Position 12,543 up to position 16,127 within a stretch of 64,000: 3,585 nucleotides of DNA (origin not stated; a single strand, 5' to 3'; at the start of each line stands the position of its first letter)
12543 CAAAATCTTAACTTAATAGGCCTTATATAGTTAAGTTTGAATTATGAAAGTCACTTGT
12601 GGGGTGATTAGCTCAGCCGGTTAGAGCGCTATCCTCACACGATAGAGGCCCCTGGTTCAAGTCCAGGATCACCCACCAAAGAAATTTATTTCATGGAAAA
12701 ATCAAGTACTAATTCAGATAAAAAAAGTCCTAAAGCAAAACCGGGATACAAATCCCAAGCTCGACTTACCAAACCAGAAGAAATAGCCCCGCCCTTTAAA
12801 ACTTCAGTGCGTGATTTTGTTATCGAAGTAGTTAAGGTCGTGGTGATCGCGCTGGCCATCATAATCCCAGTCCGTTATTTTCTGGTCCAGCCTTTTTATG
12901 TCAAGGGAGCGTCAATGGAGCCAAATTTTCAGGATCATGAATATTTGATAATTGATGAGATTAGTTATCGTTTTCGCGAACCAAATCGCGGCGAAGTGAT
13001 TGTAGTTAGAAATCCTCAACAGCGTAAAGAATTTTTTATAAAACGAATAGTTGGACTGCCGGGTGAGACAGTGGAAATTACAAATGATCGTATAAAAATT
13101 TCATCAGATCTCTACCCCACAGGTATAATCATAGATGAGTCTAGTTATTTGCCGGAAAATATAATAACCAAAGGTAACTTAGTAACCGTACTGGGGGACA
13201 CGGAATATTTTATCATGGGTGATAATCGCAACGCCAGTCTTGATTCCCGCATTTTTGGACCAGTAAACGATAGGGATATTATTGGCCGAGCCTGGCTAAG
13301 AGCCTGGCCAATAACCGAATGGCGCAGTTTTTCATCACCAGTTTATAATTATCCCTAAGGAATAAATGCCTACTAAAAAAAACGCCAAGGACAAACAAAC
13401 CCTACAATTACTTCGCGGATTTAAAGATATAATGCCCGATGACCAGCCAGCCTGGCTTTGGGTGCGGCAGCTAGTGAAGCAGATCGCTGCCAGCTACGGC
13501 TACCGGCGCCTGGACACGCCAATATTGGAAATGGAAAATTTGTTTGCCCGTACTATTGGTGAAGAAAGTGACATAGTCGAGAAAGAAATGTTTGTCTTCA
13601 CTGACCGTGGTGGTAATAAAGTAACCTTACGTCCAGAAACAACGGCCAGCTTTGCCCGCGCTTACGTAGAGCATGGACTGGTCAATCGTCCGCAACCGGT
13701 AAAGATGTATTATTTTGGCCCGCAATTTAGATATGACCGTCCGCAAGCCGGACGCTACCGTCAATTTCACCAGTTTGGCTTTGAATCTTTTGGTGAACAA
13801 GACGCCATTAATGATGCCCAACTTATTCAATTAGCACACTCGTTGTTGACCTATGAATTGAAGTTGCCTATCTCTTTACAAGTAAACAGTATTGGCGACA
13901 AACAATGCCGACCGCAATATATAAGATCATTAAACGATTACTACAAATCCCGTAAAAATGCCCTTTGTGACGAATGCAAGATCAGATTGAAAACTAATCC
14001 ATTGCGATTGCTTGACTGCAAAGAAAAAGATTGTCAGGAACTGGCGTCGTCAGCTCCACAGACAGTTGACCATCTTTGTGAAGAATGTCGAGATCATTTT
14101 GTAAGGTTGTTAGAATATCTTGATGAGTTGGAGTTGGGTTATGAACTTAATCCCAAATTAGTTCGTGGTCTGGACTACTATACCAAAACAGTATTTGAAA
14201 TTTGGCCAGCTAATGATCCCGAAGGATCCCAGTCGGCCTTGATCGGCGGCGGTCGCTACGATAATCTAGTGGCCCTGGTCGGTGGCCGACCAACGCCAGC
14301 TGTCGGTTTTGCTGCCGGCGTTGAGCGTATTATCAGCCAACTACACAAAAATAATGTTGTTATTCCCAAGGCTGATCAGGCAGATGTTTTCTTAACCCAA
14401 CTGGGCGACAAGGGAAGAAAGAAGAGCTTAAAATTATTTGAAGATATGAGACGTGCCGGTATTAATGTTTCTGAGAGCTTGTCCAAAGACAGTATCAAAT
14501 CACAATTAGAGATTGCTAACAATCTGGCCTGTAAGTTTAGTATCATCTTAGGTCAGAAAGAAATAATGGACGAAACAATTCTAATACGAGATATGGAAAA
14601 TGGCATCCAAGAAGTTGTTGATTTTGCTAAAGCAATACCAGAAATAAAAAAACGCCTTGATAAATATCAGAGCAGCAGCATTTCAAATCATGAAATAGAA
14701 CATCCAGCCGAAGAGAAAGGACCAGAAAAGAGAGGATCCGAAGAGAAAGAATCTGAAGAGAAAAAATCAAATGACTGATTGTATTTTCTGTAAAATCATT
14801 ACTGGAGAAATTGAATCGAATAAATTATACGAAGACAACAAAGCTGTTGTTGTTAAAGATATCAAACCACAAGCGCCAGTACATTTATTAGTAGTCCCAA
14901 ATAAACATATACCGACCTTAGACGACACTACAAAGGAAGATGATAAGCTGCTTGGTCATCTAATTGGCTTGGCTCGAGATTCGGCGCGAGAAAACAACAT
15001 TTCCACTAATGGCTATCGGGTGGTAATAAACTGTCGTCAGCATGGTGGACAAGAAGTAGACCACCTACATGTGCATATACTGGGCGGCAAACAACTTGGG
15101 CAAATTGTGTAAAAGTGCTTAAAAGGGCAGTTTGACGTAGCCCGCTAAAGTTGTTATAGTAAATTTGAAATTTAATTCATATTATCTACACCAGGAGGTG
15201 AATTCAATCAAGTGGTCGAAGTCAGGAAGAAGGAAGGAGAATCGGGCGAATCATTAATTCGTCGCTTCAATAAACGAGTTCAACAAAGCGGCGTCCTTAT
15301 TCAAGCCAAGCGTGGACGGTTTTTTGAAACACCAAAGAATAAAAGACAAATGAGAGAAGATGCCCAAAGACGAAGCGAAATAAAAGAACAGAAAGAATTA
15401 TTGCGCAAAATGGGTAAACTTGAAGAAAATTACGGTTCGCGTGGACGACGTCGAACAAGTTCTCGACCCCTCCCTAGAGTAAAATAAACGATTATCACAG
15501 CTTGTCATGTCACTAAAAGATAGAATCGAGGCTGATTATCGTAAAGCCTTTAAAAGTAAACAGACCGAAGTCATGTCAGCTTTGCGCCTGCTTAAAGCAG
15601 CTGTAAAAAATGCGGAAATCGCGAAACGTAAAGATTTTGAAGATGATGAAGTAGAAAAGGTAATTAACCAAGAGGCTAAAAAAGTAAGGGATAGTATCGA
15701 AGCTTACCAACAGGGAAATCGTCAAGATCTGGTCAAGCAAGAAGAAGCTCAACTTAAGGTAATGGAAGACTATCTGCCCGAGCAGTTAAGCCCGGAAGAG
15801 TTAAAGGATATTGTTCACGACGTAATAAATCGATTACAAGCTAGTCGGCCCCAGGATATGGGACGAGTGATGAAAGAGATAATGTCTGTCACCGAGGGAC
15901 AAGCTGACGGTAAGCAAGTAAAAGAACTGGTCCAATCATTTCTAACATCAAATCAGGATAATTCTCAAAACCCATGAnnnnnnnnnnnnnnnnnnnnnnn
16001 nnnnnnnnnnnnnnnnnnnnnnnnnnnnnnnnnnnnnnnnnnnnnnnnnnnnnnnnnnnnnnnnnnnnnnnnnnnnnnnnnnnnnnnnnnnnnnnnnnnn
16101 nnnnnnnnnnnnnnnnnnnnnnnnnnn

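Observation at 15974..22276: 2100-aa Cys-rich extracellular protein fused to a VirB2/TrbC-pilin-like N-terminal membrane domain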

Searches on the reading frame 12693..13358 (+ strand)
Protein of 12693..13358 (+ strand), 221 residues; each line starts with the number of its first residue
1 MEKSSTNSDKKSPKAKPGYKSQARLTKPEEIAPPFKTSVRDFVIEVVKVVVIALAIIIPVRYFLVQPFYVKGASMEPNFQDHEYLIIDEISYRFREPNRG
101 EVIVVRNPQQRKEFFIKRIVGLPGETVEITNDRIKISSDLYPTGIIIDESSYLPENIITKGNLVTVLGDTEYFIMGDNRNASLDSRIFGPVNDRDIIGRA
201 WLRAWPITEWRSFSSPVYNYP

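Call 6: search_protein_families(library=pfam, proteins=[window:12693-13358:+], max_evalue=0.01)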
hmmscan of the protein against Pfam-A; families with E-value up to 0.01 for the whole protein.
window:12693-13358:+ (221 aa): 2 families
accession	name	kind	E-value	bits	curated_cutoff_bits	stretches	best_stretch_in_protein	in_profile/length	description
PF10502.14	Peptidase_S26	-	2.2e-43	148.6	22.9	1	44-205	2-168/168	Signal peptidase, peptidase S26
PF00717.28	Peptidase_S24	-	8.3e-06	25.9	23.3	1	69-128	39-90/116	Peptidase S24-like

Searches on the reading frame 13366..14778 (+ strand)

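Call 6: search_protein_families(library=pfam, proteins=[window:13366-14778:+], max_evalue=0.01)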
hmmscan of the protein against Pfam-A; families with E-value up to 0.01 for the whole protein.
window:13366-14778:+ (470 aa): 4 families
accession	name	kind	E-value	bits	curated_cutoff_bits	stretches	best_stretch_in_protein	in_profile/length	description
PF13393.11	tRNA-synt_His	-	1.8e-44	152.7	25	1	18-322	1-308/308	Histidyl-tRNA synthetase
PF00587.30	tRNA-synt_2b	-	1.2e-11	45.4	29.3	1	76-293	1-134/179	tRNA synthetase class II core domain (G, H, P, S and T)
PF03129.25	HGTP_anticodon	-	1.6e-09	38.2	21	1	346-430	7-94/94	Anticodon binding domain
PF01409.25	tRNA-synt_2d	-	0.0011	19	19.8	1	35-144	24-135/246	tRNA synthetases class II core domain (F)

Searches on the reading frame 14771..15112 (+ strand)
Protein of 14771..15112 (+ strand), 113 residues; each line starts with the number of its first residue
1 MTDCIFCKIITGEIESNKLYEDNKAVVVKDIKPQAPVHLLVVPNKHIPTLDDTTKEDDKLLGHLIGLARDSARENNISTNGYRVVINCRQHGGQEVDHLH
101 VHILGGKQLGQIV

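Call 6: search_protein_families(library=pfam, proteins=[window:14771-15112:+], max_evalue=0.01)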
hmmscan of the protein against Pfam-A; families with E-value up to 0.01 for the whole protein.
window:14771-15112:+ (113 aa): 2 families
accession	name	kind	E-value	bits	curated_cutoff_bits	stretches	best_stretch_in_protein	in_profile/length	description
PF11969.13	DcpS_C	-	4.9e-28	98.3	24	1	4-105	2-101/114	Scavenger mRNA decapping enzyme C-term binding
PF01230.28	HIT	-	1.5e-26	93.3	21.5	1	12-108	2-97/98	HIT domain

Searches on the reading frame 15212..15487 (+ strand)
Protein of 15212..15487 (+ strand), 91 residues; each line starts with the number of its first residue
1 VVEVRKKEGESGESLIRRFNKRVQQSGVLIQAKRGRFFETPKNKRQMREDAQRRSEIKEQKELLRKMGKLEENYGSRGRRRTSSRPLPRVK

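Call 6: search_protein_families(library=pfam, proteins=[window:15212-15487:+], max_evalue=0.01)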
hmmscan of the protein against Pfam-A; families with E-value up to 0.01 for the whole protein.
window:15212-15487:+ (91 aa): 1 family
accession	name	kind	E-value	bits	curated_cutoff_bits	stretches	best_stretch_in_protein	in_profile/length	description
PF01165.25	Ribosomal_S21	-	4.7e-09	36.2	27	1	4-54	2-52/55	Ribosomal protein S21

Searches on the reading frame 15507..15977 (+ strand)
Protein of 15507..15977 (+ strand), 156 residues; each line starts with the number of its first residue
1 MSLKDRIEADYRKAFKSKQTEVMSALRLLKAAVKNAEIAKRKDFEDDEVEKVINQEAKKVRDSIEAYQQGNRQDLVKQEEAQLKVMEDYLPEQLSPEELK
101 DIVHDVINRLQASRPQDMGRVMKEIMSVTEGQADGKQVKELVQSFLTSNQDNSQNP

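Call 6: search_protein_families(library=pfam, proteins=[window:15507-15977:+], max_evalue=0.01)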
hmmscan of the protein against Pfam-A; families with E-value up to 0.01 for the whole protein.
window:15507-15977:+ (156 aa): 3 families
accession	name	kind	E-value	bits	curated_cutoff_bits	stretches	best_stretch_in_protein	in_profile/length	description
PF09424.15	YqeY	-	4.8e-44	150.4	27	1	4-146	1-143/143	Yqey-like protein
PF02637.23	GatB_Yqey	-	0.0015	18.9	27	1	81-144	75-146/148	GatB domain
PF17792.6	ThiD2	-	0.0066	17.3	23.5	1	51-140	28-113/124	ThiD2 family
